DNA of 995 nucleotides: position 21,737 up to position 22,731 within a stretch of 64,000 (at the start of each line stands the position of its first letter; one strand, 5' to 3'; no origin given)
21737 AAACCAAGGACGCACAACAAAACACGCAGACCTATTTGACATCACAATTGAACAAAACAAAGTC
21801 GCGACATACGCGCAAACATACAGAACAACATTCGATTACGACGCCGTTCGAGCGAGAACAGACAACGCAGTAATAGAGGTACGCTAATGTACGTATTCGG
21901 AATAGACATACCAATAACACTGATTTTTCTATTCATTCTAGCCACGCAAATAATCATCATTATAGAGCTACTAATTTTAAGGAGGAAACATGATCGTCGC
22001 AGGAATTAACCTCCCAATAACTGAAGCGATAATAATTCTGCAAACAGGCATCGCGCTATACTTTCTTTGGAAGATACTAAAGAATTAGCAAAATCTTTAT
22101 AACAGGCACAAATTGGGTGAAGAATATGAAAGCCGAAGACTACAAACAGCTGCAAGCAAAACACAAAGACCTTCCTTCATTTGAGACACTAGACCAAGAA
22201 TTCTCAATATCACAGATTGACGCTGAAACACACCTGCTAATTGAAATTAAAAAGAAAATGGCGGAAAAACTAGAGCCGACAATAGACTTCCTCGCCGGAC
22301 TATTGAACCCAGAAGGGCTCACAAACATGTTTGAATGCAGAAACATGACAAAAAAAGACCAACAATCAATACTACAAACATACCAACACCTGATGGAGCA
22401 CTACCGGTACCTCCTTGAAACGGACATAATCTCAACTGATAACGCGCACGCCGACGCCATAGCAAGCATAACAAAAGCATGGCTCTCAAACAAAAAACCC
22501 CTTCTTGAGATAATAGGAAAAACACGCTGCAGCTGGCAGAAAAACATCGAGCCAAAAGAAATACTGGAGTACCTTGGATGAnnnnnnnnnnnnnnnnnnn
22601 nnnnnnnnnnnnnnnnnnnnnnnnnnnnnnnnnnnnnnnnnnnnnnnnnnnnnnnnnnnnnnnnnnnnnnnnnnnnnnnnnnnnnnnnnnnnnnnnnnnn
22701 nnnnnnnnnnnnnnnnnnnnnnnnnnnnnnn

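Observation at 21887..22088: Two overlapping, paralogous hydrophobic micro-ORFs (40 and 32 aa) at the end of the surface island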

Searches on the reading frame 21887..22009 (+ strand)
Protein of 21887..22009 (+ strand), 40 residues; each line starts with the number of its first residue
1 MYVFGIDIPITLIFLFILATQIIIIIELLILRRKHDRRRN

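Call 6: search_protein_families(library=pfam, proteins=[window:21887-22009:+], max_evalue=0.01)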
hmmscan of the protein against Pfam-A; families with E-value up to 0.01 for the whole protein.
window:21887-22009:+ (40 aa): 0 families

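Call 10: find_encoding_contigs(protein=window:21887-22009:+, flank=3000, max_places=6)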
Protein window:21887-22009:+ (40 aa): 23 contigs read that carry it; 6 places shown.
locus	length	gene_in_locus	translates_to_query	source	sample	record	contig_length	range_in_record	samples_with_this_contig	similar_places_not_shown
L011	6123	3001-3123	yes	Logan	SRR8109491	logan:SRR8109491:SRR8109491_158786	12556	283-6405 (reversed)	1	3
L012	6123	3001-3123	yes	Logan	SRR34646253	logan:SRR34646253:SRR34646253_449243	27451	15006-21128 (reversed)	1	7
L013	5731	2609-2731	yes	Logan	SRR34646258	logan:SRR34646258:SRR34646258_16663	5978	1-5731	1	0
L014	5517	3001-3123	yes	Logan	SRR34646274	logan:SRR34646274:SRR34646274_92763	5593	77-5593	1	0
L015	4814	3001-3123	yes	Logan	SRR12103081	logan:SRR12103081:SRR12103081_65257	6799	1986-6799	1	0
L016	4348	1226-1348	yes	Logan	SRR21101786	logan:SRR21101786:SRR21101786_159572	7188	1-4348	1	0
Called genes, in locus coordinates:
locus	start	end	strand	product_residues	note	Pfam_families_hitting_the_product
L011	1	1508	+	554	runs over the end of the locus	-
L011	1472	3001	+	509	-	-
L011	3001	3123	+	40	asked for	-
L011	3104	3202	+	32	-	-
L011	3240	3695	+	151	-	-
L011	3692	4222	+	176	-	PF00406:ADK, PF13207:AAA_17, PF13238:AAA_18, PF13671:AAA_33 (faint)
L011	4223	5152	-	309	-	PF01142:TruD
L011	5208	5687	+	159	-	-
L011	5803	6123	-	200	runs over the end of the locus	?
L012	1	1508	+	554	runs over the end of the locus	-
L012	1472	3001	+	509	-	-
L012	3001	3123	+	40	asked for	-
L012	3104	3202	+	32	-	-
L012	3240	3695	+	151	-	-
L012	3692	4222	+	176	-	PF00406:ADK, PF13207:AAA_17, PF13238:AAA_18, PF13671:AAA_33 (faint)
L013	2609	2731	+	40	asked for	-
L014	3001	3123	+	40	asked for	-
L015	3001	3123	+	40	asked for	-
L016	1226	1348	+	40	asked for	-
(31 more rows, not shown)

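Call 15: find_homologous_proteins(query=window:21887-22006:+, max_evalue=10)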
Query seq(40 aa) (40 aa): 2 proteins with E <= 10 among 2 candidates.
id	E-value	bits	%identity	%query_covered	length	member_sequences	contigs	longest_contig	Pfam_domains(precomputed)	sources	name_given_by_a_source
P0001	4.2e-16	74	100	100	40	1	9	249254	-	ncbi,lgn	-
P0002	2.4e-14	69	95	100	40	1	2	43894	-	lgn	-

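Call 17: find_encoding_contigs(protein=P0002, flank=10000, max_places=4)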
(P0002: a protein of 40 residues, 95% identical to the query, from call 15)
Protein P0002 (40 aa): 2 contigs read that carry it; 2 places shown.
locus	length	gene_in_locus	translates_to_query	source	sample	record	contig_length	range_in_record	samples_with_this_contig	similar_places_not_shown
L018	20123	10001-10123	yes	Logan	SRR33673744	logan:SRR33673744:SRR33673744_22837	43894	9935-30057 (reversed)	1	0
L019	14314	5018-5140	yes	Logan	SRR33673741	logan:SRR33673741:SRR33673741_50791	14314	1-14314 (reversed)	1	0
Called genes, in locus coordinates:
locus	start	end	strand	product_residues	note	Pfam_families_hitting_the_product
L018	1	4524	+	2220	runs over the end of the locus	-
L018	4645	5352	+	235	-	-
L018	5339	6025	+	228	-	-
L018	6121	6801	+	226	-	-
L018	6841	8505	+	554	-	-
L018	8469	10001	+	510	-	-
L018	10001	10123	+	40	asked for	-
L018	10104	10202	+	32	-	-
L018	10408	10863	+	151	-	-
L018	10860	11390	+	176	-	PF00406:ADK, PF13207:AAA_17, PF13238:AAA_18, PF13671:AAA_33 (faint)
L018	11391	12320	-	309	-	PF01142:TruD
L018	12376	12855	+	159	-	-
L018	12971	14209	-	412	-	PF13506:Glyco_transf_21, PF00535:Glycos_transf_2, PF10111:Glyco_tranf_2_2, PF13641:Glyco_tranf_2_3, PF01644:Chitin_synth_1 (faint), PF13632:Glyco_trans_2_3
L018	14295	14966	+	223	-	PF09997:DUF2238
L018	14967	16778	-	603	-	PF02934:GatB_N, PF02938:GAD, PF02637:GatB_Yqey (weak)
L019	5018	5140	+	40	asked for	-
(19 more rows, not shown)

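Call 21: find_homologous_proteins(query=A1, max_evalue=10)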
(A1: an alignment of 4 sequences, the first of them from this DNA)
Query A1 (4 sequences) (40 aa, profile of the alignment): 5 proteins with E <= 10 among 5 candidates.
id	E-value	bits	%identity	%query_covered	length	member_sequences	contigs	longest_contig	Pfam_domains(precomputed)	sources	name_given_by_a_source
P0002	9.3e-15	72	95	100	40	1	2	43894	-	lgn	-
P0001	1.0e-14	72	100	100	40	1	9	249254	-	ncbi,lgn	-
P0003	1.6e-14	71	55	28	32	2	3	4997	-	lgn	-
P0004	1.3e-13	68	45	28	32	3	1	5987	-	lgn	-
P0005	6.7e-11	60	55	28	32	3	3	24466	-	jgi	jgi:hypothetical protein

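Call 23: find_encoding_contigs(protein=P0005, flank=10000, max_places=4)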
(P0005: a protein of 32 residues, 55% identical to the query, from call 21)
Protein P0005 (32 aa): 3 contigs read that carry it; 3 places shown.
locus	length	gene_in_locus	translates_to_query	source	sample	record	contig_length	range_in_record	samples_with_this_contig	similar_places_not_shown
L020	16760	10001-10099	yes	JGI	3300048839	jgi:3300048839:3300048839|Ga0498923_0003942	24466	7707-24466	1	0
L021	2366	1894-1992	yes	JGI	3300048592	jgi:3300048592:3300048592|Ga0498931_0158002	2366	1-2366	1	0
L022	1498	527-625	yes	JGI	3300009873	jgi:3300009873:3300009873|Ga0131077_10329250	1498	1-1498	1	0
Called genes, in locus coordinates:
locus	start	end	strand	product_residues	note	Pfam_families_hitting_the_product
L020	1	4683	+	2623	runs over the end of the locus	PF07705:CARDB (weak)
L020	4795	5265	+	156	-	-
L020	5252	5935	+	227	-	-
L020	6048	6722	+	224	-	-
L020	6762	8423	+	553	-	-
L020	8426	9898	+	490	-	-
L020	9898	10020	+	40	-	-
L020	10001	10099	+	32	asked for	-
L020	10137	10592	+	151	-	-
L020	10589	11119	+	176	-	PF00406:ADK, PF13207:AAA_17, PF13238:AAA_18 (weak)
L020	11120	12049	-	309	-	PF01142:TruD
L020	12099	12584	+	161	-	-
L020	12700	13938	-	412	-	PF13506:Glyco_transf_21, PF00535:Glycos_transf_2, PF10111:Glyco_tranf_2_2, PF13641:Glyco_tranf_2_3, PF01644:Chitin_synth_1 (faint), PF13632:Glyco_trans_2_3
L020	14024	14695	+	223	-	PF09997:DUF2238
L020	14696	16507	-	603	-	PF02934:GatB_N, PF02938:GAD, PF02637:GatB_Yqey (weak)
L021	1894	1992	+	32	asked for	-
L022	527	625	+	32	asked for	-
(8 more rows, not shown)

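Call 24: find_encoding_contigs(protein=P0003, flank=6000, max_places=3)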
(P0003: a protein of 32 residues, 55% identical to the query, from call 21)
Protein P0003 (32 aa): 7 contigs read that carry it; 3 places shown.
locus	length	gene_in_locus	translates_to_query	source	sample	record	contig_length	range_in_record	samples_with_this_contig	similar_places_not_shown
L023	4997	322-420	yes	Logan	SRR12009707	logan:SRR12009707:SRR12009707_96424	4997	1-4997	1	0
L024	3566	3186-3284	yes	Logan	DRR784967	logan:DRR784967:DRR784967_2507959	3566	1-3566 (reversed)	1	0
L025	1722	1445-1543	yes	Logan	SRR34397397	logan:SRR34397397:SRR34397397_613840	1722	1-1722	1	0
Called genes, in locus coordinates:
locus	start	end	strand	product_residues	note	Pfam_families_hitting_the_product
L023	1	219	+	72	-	?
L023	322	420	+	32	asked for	-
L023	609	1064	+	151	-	-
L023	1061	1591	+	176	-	PF00406:ADK, PF02224:Cytidylate_kin (faint), PF13207:AAA_17, PF13238:AAA_18, PF13671:AAA_33 (faint)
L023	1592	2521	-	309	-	PF01142:TruD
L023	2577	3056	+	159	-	-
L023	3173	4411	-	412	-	PF13506:Glyco_transf_21, PF00535:Glycos_transf_2, PF10111:Glyco_tranf_2_2, PF13641:Glyco_tranf_2_3, PF01644:Chitin_synth_1 (faint), PF13632:Glyco_trans_2_3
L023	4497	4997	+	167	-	?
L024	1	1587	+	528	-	?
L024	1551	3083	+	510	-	-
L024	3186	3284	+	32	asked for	-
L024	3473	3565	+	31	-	?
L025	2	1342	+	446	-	?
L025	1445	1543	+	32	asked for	-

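Call 25: find_encoding_contigs(protein=P0004, flank=6000, max_places=3)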
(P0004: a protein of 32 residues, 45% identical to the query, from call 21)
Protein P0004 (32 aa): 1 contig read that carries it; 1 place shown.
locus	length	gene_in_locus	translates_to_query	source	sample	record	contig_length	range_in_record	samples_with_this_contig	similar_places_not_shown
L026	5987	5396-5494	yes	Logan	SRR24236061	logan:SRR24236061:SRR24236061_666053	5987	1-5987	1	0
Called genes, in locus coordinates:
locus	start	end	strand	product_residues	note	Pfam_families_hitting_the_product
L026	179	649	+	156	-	-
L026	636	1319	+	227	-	-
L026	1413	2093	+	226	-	-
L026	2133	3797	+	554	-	-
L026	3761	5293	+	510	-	-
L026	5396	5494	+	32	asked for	-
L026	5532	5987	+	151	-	?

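Call 36: search_protein_representatives(alignment_id=A2)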
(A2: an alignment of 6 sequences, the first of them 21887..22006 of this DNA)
Query: 6 sequences, 32 profile positions. Proteins with E-value up to 0.001 (for the whole library): 4; up to 1e-10: 1; up to 1e-30: 0. The best 4 are listed.
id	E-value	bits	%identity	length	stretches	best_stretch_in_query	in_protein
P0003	8.4e-16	73.4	-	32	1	1-32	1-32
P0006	1.8e-05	40.4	-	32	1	1-31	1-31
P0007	1.3e-04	37.6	-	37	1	1-31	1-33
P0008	5.0e-04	35.8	-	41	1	1-24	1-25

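Call 38: find_encoding_contigs(protein=P0008, flank=10000, max_places=4)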
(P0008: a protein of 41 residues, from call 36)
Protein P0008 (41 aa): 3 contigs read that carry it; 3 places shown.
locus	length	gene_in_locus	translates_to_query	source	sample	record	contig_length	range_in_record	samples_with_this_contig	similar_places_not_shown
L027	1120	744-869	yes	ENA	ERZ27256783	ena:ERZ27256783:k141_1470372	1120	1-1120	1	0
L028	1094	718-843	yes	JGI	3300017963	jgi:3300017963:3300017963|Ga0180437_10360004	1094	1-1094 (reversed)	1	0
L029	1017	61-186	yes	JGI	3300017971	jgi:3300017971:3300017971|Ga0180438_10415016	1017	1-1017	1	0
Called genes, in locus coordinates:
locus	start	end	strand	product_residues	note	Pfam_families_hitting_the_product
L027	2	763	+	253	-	?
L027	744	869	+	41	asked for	-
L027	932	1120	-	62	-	?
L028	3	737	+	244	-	?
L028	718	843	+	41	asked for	-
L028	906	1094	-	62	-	?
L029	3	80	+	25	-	?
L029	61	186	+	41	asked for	-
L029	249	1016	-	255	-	?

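Call 39: find_encoding_contigs(protein=P0007, flank=10000, max_places=4)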
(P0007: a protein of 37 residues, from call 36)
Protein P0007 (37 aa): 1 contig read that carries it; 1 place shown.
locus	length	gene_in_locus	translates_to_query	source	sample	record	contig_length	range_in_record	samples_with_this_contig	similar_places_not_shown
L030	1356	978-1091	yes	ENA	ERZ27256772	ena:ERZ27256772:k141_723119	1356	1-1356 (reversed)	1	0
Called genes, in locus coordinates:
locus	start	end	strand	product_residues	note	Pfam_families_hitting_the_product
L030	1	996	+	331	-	?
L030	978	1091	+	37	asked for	-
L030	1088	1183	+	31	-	-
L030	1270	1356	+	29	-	?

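Call 40: find_encoding_contigs(protein=P0006, flank=10000, max_places=4)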
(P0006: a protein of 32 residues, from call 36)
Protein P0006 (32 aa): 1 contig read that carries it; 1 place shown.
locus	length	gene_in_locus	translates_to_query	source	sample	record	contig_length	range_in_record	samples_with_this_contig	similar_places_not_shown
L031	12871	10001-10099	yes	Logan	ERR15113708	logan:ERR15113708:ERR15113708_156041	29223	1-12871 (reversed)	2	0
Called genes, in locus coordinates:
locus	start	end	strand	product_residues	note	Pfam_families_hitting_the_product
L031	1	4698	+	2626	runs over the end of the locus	PF07705:CARDB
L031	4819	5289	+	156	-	-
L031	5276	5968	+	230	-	-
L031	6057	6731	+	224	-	-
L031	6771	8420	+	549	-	-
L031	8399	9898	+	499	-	-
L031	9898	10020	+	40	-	-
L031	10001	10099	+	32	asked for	-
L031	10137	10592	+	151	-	-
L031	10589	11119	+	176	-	PF00406:ADK, PF13207:AAA_17, PF13238:AAA_18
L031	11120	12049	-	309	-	PF01142:TruD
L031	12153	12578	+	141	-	-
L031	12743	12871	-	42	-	?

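Call 43: search_protein_families(library=ncbifam, proteins=[window:21887-22009:+], max_evalue=1)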
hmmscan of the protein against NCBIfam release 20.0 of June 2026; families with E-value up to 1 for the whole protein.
window:21887-22009:+ (40 aa): 0 families

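Call 62: search_solved_structures(query=A4, max_evalue=10)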
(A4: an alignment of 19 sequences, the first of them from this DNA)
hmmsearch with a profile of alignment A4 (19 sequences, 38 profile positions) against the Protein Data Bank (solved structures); distinct sequences matched with E-value up to 10: 0.

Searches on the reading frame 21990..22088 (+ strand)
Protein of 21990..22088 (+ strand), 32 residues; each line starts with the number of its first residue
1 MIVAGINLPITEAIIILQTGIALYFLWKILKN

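Call 6: search_protein_families(library=pfam, proteins=[window:21990-22088:+], max_evalue=0.01)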
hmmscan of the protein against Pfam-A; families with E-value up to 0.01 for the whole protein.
window:21990-22088:+ (32 aa): 0 families

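Call 9: find_encoding_contigs(protein=window:21990-22088:+, flank=3000, max_places=6)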
Protein window:21990-22088:+ (32 aa): 24 contigs read that carry it; 6 places shown.
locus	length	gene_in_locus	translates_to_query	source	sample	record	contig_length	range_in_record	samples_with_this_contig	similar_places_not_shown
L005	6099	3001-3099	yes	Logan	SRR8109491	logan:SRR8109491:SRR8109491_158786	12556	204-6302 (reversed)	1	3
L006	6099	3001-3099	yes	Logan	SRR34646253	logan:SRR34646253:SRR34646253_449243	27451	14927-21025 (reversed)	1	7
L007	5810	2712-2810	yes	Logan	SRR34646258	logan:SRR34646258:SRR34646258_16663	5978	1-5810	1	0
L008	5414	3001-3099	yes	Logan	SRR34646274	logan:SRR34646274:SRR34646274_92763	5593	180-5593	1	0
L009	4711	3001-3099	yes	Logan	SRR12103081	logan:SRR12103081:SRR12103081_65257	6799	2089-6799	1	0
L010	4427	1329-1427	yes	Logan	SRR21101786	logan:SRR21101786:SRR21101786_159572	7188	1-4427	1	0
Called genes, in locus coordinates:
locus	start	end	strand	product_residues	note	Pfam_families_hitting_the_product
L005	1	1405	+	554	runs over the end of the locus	-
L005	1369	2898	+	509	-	-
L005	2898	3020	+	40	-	-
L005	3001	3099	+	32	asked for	-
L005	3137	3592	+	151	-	-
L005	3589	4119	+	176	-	PF00406:ADK, PF13207:AAA_17, PF13238:AAA_18, PF13671:AAA_33 (faint)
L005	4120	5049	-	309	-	PF01142:TruD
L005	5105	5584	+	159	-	-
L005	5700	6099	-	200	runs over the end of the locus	?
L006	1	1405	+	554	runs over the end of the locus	-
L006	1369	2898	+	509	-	-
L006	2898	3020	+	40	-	-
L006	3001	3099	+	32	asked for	-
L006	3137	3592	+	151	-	-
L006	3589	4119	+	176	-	PF00406:ADK, PF13207:AAA_17, PF13238:AAA_18, PF13671:AAA_33 (faint)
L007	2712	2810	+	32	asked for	-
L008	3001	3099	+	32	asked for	-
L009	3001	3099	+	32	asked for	-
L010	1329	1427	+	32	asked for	-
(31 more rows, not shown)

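Call 43: search_protein_families(library=ncbifam, proteins=[window:21990-22088:+], max_evalue=1)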
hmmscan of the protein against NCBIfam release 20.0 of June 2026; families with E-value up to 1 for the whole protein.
window:21990-22088:+ (32 aa): 0 families

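Call 60: search_protein_families(library=pfam, alignment_id=A5, max_evalue=10)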
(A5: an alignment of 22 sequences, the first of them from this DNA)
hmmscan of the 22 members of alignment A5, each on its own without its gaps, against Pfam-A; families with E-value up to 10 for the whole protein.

A. member 1, seq(32 aa): 0 families

B. families by the number of members that match (of 22 scanned): 5 families
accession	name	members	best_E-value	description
PF01034.25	Syndecan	2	0.13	Syndecan domain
PF10717.14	ODV-E18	2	0.2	Occlusion-derived virus envelope protein ODV-E18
PF14418.11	OHA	1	0.099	OST-HTH Associated domain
PF06024.17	Orf78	1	0.16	Orf78 (ac78)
PF20087.4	DUF6479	1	3.1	Family of unknown function (DUF6479)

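Call 61: search_solved_structures(query=A5, max_evalue=10)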
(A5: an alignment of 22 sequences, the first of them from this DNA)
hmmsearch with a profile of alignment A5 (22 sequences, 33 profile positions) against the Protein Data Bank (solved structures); distinct sequences matched with E-value up to 10: 0.

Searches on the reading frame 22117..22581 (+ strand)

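Call 6: search_protein_families(library=pfam, proteins=[window:22117-22581:+], max_evalue=0.01)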
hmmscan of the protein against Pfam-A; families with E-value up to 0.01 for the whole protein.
window:22117-22581:+ (154 aa): 1 family
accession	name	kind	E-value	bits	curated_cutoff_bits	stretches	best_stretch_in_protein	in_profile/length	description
PF17776.6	NLRC4_HD2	-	0.0015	19.5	33.1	1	24-98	30-96/121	NLRC4 helical domain HD2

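Call 43: search_protein_families(library=ncbifam, proteins=[window:22126-22581:+], max_evalue=1)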
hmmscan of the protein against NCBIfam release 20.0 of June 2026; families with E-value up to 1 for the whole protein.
window:22126-22581:+ (151 aa): 2 families
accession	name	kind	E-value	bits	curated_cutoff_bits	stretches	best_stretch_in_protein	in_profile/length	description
TIGR04383.1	acidic_w_LPXTA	equivalog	0.0031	16.9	50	1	6-101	45-114/320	processed acidic surface protein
NF033487.1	Lacal_2735_fam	subfamily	0.21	12.3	32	1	76-113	7-45/54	Lacal_2735 family protein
